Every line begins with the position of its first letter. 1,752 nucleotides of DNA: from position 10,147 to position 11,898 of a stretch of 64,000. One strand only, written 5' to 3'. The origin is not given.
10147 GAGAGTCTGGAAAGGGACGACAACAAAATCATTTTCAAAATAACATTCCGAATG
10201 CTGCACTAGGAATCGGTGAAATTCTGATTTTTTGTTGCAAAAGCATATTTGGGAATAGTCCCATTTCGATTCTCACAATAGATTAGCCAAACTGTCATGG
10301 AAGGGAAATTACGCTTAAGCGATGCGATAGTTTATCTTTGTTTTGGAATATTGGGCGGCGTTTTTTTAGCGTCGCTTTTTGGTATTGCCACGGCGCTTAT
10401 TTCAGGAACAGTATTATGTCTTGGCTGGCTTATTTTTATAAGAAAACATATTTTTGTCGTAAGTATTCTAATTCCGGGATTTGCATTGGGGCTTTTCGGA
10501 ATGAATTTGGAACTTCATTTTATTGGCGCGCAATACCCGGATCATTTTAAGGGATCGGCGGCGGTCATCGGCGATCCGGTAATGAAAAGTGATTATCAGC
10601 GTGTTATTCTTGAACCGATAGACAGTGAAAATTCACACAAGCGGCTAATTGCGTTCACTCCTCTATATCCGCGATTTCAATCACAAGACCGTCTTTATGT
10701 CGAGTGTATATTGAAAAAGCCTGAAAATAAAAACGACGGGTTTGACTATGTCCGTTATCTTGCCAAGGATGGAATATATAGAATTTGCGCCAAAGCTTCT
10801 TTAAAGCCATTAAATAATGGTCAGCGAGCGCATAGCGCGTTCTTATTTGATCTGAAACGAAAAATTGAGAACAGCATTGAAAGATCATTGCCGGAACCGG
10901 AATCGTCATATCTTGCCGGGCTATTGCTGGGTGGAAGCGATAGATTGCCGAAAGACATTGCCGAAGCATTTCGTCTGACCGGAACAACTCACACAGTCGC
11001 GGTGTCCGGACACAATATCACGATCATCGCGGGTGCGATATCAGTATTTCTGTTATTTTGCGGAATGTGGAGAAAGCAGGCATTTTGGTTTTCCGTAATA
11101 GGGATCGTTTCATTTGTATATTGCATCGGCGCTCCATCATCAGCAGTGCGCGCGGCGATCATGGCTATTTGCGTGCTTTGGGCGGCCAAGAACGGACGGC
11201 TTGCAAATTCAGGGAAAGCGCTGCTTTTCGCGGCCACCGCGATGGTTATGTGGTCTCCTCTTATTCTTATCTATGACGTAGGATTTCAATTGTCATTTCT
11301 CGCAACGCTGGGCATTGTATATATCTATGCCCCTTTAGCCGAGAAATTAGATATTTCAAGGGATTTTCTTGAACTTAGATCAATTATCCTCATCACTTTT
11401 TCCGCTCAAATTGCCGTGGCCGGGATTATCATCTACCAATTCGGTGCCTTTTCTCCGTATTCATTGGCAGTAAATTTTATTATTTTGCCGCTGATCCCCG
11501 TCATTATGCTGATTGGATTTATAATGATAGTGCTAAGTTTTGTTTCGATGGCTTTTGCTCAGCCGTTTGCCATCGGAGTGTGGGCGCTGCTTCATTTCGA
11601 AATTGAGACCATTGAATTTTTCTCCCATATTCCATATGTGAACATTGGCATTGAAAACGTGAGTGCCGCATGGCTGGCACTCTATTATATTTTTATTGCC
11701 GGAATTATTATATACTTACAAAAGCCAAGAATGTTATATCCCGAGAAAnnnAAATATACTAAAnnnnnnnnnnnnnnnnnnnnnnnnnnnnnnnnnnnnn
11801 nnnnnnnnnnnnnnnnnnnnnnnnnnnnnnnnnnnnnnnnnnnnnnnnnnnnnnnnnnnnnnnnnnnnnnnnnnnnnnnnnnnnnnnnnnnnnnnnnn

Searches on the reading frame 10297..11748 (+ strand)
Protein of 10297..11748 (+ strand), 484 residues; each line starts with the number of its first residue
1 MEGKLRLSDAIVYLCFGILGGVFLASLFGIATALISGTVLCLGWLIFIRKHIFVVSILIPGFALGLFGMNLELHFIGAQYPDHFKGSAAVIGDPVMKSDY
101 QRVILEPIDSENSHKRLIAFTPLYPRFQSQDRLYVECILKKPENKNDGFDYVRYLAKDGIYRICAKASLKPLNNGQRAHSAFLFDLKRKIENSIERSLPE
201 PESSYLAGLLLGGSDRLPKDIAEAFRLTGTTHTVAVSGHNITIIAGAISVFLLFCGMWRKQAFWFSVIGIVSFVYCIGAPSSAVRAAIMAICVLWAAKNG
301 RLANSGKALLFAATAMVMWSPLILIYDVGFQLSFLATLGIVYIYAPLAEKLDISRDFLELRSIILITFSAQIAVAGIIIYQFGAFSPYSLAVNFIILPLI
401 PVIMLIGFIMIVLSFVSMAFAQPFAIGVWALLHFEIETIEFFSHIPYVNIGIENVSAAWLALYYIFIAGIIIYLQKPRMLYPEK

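Call 88: search_protein_families(library=pfam, proteins=[window:10297-11748:+], max_evalue=0.00001)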
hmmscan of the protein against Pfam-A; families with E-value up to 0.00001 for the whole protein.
window:10297-11748:+ (484 aa): 2 families
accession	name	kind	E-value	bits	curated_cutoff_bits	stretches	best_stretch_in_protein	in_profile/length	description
PF03772.21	Competence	-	3.2e-50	171.4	23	1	209-476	1-269/270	Competence protein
PF13567.11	DUF4131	-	9.8e-08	32.3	31.6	1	32-162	7-155/165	Domain of unknown function (DUF4131)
